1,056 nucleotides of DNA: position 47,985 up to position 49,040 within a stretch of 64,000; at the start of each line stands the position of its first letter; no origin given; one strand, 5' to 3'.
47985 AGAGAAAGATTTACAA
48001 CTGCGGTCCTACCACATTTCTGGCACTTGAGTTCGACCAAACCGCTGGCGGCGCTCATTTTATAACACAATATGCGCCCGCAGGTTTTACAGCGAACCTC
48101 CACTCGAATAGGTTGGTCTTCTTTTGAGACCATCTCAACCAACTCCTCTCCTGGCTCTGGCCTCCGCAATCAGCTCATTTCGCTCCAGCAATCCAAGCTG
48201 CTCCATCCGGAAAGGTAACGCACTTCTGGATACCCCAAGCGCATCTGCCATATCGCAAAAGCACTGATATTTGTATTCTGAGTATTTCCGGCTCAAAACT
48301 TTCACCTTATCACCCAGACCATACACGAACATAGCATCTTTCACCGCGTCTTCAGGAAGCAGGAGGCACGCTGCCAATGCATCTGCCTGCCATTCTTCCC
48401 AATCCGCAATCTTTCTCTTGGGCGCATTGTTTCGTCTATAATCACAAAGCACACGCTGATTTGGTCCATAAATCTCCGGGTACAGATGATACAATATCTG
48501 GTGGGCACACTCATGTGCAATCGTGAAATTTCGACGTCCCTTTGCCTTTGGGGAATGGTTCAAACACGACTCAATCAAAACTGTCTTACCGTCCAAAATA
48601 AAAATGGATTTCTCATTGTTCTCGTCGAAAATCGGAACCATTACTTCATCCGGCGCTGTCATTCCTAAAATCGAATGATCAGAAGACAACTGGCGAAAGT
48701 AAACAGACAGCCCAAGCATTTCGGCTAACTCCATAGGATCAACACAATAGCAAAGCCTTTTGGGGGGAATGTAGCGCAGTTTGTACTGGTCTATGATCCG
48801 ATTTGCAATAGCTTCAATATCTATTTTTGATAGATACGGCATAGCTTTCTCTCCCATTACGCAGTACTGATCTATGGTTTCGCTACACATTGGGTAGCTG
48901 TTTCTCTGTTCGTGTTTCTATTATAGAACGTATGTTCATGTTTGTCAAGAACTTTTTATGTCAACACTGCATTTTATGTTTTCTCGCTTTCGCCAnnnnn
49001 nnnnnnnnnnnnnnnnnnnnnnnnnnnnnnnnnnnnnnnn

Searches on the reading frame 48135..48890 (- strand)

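Call 55: search_protein_families(library=pfam, proteins=[window:48135-48890:-])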
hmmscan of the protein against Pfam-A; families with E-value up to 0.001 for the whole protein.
window:48135-48890:- (251 aa): 1 family
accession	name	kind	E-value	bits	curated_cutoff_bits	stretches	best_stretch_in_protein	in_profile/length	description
PF06114.19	Peptidase_M78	-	3.3e-08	33.8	22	1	110-213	33-106/123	IrrE N-terminal-like domain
